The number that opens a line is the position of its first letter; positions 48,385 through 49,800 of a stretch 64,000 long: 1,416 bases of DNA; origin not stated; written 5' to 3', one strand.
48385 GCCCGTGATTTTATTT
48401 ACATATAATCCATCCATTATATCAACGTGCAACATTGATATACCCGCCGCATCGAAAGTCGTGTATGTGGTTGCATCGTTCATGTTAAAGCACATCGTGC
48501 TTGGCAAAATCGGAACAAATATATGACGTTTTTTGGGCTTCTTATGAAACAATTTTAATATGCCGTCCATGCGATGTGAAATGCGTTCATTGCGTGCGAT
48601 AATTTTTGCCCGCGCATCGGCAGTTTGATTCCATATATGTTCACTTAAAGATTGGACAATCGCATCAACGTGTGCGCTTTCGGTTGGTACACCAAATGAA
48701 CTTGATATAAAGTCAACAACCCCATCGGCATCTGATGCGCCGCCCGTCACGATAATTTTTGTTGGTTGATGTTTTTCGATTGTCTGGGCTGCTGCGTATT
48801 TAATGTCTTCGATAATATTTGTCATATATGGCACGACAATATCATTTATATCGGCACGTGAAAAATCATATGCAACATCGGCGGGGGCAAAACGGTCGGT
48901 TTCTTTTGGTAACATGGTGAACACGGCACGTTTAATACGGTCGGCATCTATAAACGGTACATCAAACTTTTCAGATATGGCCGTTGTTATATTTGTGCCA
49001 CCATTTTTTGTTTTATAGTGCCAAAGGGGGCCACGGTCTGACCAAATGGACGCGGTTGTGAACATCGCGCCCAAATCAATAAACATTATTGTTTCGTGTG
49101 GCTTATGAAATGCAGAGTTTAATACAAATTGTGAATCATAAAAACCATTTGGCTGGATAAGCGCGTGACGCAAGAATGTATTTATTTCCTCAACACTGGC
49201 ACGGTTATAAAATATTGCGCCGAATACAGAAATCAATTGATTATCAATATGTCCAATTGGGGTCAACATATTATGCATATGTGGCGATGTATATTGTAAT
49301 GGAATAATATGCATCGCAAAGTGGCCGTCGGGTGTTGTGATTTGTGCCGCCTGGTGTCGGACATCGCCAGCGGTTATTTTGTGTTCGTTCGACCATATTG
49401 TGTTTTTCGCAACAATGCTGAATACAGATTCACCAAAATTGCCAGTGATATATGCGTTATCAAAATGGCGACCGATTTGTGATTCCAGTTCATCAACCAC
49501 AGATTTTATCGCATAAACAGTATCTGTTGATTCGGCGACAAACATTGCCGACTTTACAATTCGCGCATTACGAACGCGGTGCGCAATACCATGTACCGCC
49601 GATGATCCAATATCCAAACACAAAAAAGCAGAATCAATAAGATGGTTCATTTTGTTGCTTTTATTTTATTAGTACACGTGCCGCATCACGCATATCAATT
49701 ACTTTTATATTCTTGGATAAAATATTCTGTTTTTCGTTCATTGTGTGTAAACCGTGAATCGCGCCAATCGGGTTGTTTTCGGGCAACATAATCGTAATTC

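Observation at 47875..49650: FtsA-like protein reads through in frame into a full ribulose-phosphate 3-epimerase; ftsZ absent from the expected position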

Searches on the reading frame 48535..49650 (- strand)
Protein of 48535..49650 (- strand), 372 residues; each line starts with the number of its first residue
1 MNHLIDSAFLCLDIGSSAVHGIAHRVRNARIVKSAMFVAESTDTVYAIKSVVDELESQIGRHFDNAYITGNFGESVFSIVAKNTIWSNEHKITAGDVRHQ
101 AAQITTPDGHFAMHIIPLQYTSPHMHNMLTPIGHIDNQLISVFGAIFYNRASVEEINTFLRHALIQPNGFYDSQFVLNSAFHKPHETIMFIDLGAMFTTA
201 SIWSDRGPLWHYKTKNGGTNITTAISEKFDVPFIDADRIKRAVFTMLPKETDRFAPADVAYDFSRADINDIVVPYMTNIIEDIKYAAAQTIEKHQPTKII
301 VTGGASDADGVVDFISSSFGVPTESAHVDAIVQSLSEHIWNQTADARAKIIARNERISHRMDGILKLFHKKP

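Call 24: search_protein_representatives(protein=window:48535-49650:-)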
Query: 372 residues. Proteins with E-value up to 0.001 (for the whole library): 260; up to 1e-10: 38; up to 1e-30: 19. The best 150 are listed.
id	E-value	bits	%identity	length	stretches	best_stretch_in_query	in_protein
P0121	2.2e-123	428.4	55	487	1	3-368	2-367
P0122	1.6e-88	313.7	43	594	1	4-370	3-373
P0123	1.3e-84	300.8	40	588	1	4-369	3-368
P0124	2.1e-81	290.3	42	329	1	3-320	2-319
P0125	2.0e-80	287.1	41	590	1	4-350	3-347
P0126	6.4e-72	259.1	36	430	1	3-366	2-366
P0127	6.7e-68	245.8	54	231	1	4-206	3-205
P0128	2.9e-63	230.6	35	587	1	4-358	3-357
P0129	2.8e-57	210.9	32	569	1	23-372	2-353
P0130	4.6e-57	210.2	34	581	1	3-371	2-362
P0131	1.9e-54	201.6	35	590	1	4-314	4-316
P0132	5.7e-51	190.2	35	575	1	4-326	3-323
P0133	1.1e-49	185.9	31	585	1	3-350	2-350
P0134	4.8e-48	180.5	28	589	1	7-371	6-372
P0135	6.1e-35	137.4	62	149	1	3-106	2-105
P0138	7.7e-33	130.5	30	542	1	42-356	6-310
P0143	1.4e-20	90.2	25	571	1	41-335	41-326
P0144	4.8e-19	85.2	25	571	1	8-317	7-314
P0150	9.4e-17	77.6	24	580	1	4-340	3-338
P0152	2.7e-15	72.8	24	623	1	5-343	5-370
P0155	6.4e-14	68.3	27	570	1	8-324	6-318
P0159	1.6e-10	57.1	23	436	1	61-317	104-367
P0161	4.5e-10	55.6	25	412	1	106-344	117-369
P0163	7.2e-10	55.0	22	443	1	38-329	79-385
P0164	2.1e-09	53.5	26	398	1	38-323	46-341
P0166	3.0e-09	52.9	26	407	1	51-371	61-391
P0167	3.2e-09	52.8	24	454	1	46-326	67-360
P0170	1.2e-08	50.9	25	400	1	3-324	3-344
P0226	1.3e-05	41.0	28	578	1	38-312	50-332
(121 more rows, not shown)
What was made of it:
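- Call 24: the nearest 50%-identity cluster representatives of the FtsA half are 552-623 aa proteins down to 24% identity, apart from fragments.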

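Call 25: search_protein_families(library=pfam, proteins=[P0126, P0128, P0134, P0138, P0143, P0144, P0150, P0152, P0155, P0226], max_evalue=0.01)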
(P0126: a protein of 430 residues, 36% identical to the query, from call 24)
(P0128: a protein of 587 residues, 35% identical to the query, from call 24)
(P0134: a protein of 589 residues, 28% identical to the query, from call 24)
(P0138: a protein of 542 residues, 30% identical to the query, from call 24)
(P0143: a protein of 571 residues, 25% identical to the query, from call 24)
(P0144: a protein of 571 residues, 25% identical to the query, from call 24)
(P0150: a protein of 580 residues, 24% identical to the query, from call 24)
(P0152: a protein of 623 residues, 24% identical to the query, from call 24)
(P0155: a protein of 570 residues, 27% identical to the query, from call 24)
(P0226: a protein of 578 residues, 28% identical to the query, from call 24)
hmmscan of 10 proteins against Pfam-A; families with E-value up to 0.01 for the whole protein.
P0126 (430 aa): 4 families
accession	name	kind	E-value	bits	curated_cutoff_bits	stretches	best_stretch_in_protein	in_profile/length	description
PF14450.12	FtsA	-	6.3e-10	39.9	31.8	1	190-324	2-108/127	Cell division protein FtsA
PF11104.14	PilM_2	-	6.7e-06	25.7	27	1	184-333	178-312/340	Type IV pilus assembly protein PilM;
PF06723.19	MreB_Mbl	-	6.4e-05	22.4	27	1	185-337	144-313/327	MreB/Mbl protein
PF02491.25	SHS2_FTSA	-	0.0045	17.8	25.4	0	88-145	18-77/79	SHS2 domain inserted in FTSA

P0128 (587 aa): 1 family
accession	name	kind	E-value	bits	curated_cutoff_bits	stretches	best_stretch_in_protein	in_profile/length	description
PF00834.25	Ribul_P_3_epim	-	6.1e-37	127.4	21.1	1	379-571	4-197/198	Ribulose-phosphate 3 epimerase family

P0134 (589 aa): 2 families
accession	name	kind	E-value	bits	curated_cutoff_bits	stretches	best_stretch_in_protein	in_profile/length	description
PF00834.25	Ribul_P_3_epim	-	3.7e-25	88.9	21.1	1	395-574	18-198/198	Ribulose-phosphate 3 epimerase family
PF02491.25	SHS2_FTSA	-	0.00023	21.9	25.4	1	89-137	20-66/79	SHS2 domain inserted in FTSA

P0138 (542 aa): 5 families
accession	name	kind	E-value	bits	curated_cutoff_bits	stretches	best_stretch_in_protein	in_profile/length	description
PF00834.25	Ribul_P_3_epim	-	2.6e-36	125.4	21.1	1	347-522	19-195/198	Ribulose-phosphate 3 epimerase family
PF14450.12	FtsA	-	2e-05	25.4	31.8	1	148-281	4-109/127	Cell division protein FtsA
PF06723.19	MreB_Mbl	-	0.0013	18.1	27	1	252-287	274-309/327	MreB/Mbl protein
PF01070.24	FMN_dh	-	0.0023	17.4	24.9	0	462-503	242-283/350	FMN-dependent dehydrogenase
PF11104.14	PilM_2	-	0.003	17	27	0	145-277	183-300/340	Type IV pilus assembly protein PilM;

P0143 (571 aa): 5 families
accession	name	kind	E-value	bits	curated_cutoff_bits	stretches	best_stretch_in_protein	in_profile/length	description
PF00834.25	Ribul_P_3_epim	-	7.5e-42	143.4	21.1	1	373-552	17-197/198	Ribulose-phosphate 3 epimerase family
PF14450.12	FtsA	-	2.1e-11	44.7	31.8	1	188-319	2-112/127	Cell division protein FtsA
PF11104.14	PilM_2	-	7.6e-08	32.1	27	1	188-329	184-317/340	Type IV pilus assembly protein PilM;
PF02491.25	SHS2_FTSA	-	1.1e-05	26.1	25.4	1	82-148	11-78/79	SHS2 domain inserted in FTSA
PF06723.19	MreB_Mbl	-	0.00011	21.6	27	0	186-320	147-307/327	MreB/Mbl protein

P0144 (571 aa): 2 families
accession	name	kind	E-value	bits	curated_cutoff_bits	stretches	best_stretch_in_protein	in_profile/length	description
PF00834.25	Ribul_P_3_epim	-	2.4e-32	112.4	21.1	1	378-551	21-194/198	Ribulose-phosphate 3 epimerase family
PF02491.25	SHS2_FTSA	-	6.6e-08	33.2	25.4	1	76-147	7-78/79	SHS2 domain inserted in FTSA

P0150 (580 aa): 5 families
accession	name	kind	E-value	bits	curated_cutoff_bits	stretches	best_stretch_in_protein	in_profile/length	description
PF00834.25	Ribul_P_3_epim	-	5.8e-40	137.2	21.1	1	375-563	8-196/198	Ribulose-phosphate 3 epimerase family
PF14450.12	FtsA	-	4e-08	34.1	31.8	1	190-319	2-105/127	Cell division protein FtsA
PF11104.14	PilM_2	-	4.1e-05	23.1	27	1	186-312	180-293/340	Type IV pilus assembly protein PilM;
PF02491.25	SHS2_FTSA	-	7.5e-05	23.4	25.4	1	83-147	9-75/79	SHS2 domain inserted in FTSA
PF01884.23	PcrB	-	0.00085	19.3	23.9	0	523-568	171-215/226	PcrB family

P0152 (623 aa): 6 families
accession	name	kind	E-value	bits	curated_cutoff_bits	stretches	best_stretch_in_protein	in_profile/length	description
PF00834.25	Ribul_P_3_epim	-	8e-47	159.6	21.1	1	412-604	2-196/198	Ribulose-phosphate 3 epimerase family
PF14450.12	FtsA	-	5.1e-17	62.8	31.8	1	205-352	2-111/127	Cell division protein FtsA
PF06723.19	MreB_Mbl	-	1.7e-14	53.8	27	1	198-360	142-313/327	MreB/Mbl protein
PF02491.25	SHS2_FTSA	-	2.1e-11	44.4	25.4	1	84-158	4-78/79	SHS2 domain inserted in FTSA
PF11104.14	PilM_2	-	3.2e-09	36.6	27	1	190-257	169-236/340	Type IV pilus assembly protein PilM;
PF00012.26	HSP70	-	0.0007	18.4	20.6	1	248-348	257-354/599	Hsp70 protein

P0155 (570 aa): 2 families
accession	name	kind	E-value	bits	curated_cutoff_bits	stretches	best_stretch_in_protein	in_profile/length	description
PF00834.25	Ribul_P_3_epim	-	2.3e-30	105.9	21.1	1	374-551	17-194/198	Ribulose-phosphate 3 epimerase family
PF14450.12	FtsA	-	0.00081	20.2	31.8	1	189-248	3-62/127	Cell division protein FtsA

P0226 (578 aa): 3 families
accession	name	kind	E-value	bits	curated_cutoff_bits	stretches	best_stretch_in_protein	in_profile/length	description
PF14450.12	FtsA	-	4.2e-20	72.8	31.8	1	205-350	1-113/127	Cell division protein FtsA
PF02491.25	SHS2_FTSA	-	2.5e-10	41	25.4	1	84-159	1-78/79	SHS2 domain inserted in FTSA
PF06723.19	MreB_Mbl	-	9.2e-06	25.1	27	1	196-347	139-304/327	MreB/Mbl protein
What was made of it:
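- Call 25: Rpe is confirmed in 8 of the 10 tested. Call 25: P0152 passes the Pfam SHS2_FTSA and FtsA gathering thresholds. Less diverged family members pass the Pfam SHS2_FTSA and FtsA thresholds (call 25).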

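Call 27: find_encoding_contigs(protein=P0152, flank=10000, max_places=3)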
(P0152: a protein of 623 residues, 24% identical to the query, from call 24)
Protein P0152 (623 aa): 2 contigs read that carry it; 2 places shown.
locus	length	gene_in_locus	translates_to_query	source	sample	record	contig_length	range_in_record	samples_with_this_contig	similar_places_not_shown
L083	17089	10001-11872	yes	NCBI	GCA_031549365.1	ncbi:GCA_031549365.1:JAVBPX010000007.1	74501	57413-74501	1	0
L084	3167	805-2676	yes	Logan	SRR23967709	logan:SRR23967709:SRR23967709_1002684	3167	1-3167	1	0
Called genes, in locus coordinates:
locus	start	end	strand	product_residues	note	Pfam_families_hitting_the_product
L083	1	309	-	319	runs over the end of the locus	PF00437:T2SSE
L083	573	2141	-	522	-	PF00501:AMP-binding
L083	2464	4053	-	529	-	PF00501:AMP-binding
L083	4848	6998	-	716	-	PF02534:T4SS-DNA_transf, PF10412:TrwB_AAD_bind, PF12696:TraG-D_C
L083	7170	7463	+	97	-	-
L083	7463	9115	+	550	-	PF03717:PBP_dimer, PF00905:Transpeptidase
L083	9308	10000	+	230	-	PF03799:FtsQ_DivIB_C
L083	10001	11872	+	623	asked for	PF02491:SHS2_FTSA, PF06723:MreB_Mbl, PF11104:PilM_2 (weak), PF14450:FtsA, PF00834:Ribul_P_3_epim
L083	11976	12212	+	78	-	PF00830:Ribosomal_L28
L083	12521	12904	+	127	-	-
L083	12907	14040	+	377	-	PF13477:Glyco_trans_4_2, PF13439:Glyco_transf_4, PF13579:Glyco_trans_4_4, PF20706:GT4-conflict (weak), PF00534:Glycos_transf_1, PF13692:Glyco_trans_1_4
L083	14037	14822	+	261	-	PF20260:PUA_4, PF04452:Methyltrans_RNA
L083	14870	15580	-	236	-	PF03099:BPL_LplA_LipB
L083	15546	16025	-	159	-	-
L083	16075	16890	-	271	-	PF17827:PrmC_N (faint), PF05175:MTS, PF13489:Methyltransf_23 (weak), PF01170:UPF0020 (faint), PF08242:Methyltransf_12 (weak), PF13649:Methyltransf_25 (weak), PF13847:Methyltransf_31, PF07669:Eco57I (faint)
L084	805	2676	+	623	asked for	PF02491:SHS2_FTSA, PF06723:MreB_Mbl, PF11104:PilM_2 (weak), PF14450:FtsA, PF00834:Ribul_P_3_epim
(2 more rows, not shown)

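Call 28: find_encoding_contigs(protein=P0126, flank=10000, max_places=3)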
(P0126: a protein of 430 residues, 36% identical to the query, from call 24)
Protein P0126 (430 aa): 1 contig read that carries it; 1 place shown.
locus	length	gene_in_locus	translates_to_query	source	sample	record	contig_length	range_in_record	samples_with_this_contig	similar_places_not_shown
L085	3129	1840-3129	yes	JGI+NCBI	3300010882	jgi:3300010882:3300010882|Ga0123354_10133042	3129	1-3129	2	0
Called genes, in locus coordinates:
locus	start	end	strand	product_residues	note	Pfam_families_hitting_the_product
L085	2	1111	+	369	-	?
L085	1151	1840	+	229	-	PF08478:POTRA_1 (weak), PF03799:FtsQ_DivIB_C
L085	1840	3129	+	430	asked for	PF11104:PilM_2 (faint), PF14450:FtsA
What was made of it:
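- The other two are a protein cut off by its contig end (P0126, call 28) and a long FtsA without an Rpe domain (P0226).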

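Call 38: find_encoding_contigs(protein=P0143, flank=10000, max_places=2)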
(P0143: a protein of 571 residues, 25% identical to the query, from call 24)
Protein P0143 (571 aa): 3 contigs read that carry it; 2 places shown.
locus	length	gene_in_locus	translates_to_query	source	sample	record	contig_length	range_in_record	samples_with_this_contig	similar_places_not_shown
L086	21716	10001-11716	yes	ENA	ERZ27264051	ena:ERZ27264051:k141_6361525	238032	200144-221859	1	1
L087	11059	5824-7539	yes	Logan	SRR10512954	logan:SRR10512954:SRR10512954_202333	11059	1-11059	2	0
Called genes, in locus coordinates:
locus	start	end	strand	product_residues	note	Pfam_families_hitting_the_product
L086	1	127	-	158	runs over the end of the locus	-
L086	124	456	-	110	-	PF00825:Ribonuclease_P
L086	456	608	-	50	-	PF00468:Ribosomal_L34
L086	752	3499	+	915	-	PF00521:DNA_topoisoIV, PF03989:DNA_gyraseA_C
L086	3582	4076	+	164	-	PF05656:DUF805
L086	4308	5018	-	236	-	PF00005:ABC_tran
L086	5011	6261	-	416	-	PF12704:MacB_PCD, PF02687:FtsX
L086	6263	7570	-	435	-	-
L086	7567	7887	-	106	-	-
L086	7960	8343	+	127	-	-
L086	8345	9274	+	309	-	PF00534:Glycos_transf_1 (weak)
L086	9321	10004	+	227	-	PF08478:POTRA_1 (weak), PF03799:FtsQ_DivIB_C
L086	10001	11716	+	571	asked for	PF02491:SHS2_FTSA (weak), PF11104:PilM_2 (weak), PF14450:FtsA, PF00834:Ribul_P_3_epim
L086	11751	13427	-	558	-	PF03485:Arg_tRNA_synt_N, PF00750:tRNA-synt_1d, PF05746:DALR_1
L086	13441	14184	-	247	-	PF01411:tRNA-synt_2c (weak), PF07973:tRNA_SAD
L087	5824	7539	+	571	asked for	PF02491:SHS2_FTSA (weak), PF11104:PilM_2 (weak), PF14450:FtsA, PF00834:Ribul_P_3_epim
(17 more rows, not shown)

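Call 39: find_encoding_contigs(protein=P0134, flank=10000, max_places=2)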
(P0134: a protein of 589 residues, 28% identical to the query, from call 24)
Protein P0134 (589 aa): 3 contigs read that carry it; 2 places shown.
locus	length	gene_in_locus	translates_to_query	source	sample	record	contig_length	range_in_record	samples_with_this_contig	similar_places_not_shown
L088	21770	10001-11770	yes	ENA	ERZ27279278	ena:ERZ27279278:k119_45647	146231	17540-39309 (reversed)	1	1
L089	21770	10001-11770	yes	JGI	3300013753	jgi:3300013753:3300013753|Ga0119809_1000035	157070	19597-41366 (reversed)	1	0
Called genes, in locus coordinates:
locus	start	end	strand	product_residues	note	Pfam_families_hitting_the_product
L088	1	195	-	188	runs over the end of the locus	-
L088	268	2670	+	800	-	PF02518:HATPase_c, PF00204:DNA_gyraseB, PF01751:Toprim, PF00986:DNA_gyraseB_C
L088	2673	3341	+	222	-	-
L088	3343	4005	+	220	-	PF03167:UDG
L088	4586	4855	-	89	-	-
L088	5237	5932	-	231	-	PF02463:SMC_N, PF00005:ABC_tran, PF13304:AAA_21 (faint)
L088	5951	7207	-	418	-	PF12704:MacB_PCD, PF02687:FtsX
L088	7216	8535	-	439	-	-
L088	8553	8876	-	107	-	-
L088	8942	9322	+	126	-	-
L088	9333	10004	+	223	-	PF03799:FtsQ_DivIB_C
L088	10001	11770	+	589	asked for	PF00834:Ribul_P_3_epim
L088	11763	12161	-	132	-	PF02367:TsaE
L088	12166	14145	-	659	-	PF00270:DEAD (weak), PF04851:ResIII, PF17757:UvrB_inter, PF27431:UvrB_3rd, PF00271:Helicase_C, PF12344:UvrB, PF02151:UVR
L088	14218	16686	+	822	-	PF05170:AsmA (faint)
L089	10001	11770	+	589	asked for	PF00834:Ribul_P_3_epim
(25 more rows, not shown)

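Call 40: find_encoding_contigs(protein=P0150, flank=10000, max_places=2)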
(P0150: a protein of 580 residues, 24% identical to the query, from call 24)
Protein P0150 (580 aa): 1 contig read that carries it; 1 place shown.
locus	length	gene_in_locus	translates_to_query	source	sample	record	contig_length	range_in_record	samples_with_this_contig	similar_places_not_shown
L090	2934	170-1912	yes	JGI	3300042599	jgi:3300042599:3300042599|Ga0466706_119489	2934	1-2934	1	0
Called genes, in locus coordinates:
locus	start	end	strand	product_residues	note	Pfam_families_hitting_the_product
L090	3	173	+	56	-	?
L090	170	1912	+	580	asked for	PF14450:FtsA (weak), PF00834:Ribul_P_3_epim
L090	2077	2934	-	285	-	?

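Call 47: find_homologous_proteins(query=P0134)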
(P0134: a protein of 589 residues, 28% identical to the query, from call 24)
Query P0134 (589 aa): 3 proteins with E <= 0.001 among 8000 candidates.
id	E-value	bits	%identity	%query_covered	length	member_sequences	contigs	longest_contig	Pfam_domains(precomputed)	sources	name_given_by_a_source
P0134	0.0e+0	1263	100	100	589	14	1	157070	PF00834.26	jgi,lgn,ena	-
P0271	6.0e-275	931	75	100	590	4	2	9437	PF00834.26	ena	-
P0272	9.1e-89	317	30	100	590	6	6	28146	PF14450.13,PF00834.26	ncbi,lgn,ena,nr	ncbi:MAG: ribulose-phosphate 3-epimerase [Alphaproteobacteria bacterium]|nr:ribulose-phosphate 3-epi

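Call 49: find_encoding_contigs(protein=P0271, flank=10000, max_places=2)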
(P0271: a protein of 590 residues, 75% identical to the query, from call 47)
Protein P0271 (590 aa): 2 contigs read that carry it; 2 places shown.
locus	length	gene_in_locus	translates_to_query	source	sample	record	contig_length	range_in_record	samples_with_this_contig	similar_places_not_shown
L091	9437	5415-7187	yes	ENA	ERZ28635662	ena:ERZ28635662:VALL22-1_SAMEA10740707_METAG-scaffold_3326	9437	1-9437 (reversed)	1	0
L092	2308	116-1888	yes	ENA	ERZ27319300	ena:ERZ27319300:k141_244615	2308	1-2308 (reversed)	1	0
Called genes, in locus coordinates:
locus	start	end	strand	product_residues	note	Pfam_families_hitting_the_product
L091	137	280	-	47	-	-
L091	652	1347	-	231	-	PF00005:ABC_tran, PF02463:SMC_N, PF13304:AAA_21 (faint)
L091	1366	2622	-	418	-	PF12704:MacB_PCD, PF02687:FtsX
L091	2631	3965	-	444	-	-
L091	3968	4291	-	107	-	-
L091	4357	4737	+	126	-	-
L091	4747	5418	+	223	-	PF03799:FtsQ_DivIB_C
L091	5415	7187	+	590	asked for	PF00834:Ribul_P_3_epim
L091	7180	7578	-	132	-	PF02367:TsaE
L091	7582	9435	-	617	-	?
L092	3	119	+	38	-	?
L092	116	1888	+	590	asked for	PF00834:Ribul_P_3_epim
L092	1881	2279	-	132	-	PF02367:TsaE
